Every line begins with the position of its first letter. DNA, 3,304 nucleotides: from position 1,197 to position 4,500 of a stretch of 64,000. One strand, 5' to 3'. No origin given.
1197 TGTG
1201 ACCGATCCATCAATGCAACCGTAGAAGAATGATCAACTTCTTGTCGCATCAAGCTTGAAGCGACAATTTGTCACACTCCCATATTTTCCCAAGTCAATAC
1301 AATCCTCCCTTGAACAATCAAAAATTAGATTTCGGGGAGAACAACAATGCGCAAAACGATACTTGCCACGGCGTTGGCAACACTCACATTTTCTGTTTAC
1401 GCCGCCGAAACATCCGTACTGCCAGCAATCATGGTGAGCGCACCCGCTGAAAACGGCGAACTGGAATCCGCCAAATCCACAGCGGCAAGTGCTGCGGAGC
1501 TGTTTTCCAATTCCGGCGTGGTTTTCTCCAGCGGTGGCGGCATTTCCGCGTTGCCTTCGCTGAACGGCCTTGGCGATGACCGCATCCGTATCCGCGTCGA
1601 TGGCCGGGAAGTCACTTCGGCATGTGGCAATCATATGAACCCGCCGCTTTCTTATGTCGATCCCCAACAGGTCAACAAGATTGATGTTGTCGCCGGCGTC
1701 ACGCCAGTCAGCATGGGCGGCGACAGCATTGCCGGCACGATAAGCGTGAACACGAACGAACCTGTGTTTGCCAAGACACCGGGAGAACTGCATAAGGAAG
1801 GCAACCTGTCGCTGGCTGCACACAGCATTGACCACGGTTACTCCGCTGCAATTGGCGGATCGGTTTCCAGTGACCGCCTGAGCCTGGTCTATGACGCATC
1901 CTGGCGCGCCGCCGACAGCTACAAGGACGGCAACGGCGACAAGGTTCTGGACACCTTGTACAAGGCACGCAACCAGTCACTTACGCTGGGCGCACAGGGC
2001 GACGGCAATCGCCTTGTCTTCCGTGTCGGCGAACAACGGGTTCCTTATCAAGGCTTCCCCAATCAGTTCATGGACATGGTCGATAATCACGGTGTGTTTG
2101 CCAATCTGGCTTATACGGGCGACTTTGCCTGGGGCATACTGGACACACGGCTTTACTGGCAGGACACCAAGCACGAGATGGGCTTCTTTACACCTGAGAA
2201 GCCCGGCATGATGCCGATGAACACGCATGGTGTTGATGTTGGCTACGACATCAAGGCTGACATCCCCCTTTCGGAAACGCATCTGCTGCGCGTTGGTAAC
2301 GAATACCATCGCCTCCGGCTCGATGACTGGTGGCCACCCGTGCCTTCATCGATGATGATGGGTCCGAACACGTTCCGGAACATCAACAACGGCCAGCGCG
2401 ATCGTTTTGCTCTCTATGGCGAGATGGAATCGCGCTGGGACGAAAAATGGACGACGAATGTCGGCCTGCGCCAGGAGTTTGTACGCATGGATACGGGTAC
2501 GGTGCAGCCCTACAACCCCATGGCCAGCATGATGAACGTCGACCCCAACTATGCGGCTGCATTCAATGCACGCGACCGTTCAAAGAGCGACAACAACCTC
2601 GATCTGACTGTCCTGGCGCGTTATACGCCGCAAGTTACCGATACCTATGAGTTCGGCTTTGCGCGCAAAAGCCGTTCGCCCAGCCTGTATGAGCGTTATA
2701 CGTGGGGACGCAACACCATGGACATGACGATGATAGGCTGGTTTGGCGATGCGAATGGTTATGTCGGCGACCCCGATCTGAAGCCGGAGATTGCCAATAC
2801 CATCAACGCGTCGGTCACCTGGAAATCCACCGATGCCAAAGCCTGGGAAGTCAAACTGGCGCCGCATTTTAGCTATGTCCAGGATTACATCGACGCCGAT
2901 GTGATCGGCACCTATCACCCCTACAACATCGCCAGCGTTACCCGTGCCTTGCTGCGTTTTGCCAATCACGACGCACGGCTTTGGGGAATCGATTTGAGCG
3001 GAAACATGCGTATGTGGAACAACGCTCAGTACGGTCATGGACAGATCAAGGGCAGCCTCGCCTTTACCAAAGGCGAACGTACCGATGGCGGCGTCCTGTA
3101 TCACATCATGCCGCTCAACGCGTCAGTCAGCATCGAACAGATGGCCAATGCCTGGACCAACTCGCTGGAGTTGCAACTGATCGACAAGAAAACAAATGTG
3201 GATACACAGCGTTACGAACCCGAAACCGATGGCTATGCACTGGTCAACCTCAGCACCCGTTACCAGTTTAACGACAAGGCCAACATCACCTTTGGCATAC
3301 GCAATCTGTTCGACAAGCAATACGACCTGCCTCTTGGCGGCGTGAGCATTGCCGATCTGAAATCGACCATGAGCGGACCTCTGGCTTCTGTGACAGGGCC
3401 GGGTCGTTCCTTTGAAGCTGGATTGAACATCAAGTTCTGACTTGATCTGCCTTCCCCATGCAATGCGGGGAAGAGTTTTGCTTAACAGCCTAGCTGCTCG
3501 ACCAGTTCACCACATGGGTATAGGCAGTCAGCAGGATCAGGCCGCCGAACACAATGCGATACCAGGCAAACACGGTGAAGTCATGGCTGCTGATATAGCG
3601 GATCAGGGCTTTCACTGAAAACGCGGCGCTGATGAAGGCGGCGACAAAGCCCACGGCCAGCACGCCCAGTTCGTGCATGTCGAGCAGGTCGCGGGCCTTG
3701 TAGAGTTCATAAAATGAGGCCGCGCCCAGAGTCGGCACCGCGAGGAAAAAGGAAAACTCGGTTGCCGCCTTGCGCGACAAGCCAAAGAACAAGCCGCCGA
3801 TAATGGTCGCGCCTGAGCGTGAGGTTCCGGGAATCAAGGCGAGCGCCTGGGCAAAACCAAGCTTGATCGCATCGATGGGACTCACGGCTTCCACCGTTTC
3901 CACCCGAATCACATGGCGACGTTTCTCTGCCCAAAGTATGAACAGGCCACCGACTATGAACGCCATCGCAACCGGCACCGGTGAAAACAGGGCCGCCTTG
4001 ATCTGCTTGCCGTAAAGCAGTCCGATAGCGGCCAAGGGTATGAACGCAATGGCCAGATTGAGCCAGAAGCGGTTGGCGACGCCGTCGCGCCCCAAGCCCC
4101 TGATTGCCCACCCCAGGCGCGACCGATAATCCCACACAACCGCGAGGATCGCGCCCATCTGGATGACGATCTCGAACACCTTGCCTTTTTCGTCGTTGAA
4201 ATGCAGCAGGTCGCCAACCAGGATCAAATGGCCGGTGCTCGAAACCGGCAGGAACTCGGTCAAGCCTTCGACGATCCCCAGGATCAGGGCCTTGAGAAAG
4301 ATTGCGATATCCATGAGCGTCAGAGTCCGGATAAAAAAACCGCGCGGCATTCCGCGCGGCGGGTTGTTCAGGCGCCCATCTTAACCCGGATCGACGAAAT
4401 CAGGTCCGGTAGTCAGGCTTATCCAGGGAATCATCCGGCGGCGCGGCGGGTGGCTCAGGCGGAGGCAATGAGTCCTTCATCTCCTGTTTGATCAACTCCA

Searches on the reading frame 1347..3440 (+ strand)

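Call 5: search_protein_families(library=pfam, proteins=[window:1347-3440:+], max_evalue=0.01)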
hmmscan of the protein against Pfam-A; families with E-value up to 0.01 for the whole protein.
window:1347-3440:+ (697 aa): 3 families
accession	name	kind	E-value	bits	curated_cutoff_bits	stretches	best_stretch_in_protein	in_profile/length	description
PF00593.30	TonB_dep_Rec_b-barrel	-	6.6e-29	102.5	27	1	191-654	7-436/436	TonB dependent receptor-like, beta-barrel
PF14905.12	OMP_b-brl_3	-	2.2e-11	43.9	27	1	470-658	205-377/408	Outer membrane protein beta-barrel family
PF07715.20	Plug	-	1.3e-10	42.2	23.9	1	45-131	21-107/107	TonB-dependent Receptor Plug Domain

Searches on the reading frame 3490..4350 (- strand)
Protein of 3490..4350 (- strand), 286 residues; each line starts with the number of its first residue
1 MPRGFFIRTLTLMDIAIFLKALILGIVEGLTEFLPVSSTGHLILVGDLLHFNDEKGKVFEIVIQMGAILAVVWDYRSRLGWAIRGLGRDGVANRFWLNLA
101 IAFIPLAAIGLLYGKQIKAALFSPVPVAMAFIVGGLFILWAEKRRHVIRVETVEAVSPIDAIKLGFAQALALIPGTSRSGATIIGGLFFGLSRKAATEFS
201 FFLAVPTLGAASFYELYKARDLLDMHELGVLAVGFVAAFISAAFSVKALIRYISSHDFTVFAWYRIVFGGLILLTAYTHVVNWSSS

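Call 5: search_protein_families(library=pfam, proteins=[window:3490-4350:-], max_evalue=0.01)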
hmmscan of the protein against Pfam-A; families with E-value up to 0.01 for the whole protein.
window:3490-4350:- (286 aa): 1 family
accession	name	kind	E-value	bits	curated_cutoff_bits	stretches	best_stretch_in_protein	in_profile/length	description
PF02673.24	BacA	-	1.3e-81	274.6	33.4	1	21-270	1-256/257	Bacitracin resistance protein BacA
